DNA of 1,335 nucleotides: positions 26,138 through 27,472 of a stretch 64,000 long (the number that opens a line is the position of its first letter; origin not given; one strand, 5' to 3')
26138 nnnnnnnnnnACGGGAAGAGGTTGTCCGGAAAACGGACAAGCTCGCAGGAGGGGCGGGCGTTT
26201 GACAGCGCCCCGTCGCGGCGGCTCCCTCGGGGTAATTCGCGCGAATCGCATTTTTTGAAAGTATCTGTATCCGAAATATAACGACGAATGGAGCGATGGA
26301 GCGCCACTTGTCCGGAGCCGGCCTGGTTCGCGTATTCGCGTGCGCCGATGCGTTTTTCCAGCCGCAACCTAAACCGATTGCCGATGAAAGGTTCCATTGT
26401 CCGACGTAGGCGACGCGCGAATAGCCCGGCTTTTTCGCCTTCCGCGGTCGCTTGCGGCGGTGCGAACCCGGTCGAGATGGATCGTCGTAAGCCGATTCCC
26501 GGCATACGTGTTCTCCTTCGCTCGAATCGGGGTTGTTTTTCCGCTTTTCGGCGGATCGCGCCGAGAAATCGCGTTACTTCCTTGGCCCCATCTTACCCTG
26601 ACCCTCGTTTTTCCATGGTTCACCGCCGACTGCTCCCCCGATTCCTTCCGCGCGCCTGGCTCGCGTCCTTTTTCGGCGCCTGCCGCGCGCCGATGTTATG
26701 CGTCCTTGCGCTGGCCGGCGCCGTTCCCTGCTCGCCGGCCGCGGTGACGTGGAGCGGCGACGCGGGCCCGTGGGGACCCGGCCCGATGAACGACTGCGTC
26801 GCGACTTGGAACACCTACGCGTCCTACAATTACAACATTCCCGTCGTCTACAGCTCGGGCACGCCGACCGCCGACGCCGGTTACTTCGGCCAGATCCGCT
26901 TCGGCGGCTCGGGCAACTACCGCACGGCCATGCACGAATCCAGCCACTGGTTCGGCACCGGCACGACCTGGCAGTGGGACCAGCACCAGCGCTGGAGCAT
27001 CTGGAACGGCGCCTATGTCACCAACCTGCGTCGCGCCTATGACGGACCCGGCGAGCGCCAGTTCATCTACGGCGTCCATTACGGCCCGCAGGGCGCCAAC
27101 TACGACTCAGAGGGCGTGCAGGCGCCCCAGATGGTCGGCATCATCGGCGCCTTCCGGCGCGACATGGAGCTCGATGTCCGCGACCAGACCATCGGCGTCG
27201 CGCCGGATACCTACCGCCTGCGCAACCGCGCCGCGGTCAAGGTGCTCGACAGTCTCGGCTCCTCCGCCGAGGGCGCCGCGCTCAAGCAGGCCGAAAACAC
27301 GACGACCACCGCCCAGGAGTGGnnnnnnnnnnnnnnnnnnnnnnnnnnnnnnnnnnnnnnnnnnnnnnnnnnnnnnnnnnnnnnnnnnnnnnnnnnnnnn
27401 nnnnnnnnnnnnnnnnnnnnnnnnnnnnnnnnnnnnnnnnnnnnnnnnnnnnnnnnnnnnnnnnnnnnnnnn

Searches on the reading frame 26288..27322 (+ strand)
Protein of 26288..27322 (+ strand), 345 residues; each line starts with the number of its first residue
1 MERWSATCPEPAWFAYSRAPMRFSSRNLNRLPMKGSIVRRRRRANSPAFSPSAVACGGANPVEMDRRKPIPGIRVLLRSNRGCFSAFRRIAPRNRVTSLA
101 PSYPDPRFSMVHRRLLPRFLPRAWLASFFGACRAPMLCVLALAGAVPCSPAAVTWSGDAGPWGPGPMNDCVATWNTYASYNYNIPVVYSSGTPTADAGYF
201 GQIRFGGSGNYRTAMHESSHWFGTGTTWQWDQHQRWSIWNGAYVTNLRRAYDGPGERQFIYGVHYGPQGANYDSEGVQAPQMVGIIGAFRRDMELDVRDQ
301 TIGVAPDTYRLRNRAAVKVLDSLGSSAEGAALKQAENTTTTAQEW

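Call 92: search_solved_structures(query=window:26288-27322:+, max_evalue=1)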
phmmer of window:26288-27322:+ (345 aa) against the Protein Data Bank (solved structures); distinct sequences matched with E-value up to 1: 1.
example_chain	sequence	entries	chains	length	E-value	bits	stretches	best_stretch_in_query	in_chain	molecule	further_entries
9irf_B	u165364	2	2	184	0.53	12.5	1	23-94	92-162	CRISPR-associated endonuclease Cas6f/Csy4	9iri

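Call 93: search_protein_families(library=ncbifam, proteins=[window:26288-27322:+], max_evalue=1)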
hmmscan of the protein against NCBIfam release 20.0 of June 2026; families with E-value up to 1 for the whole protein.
window:26288-27322:+ (345 aa): 0 families
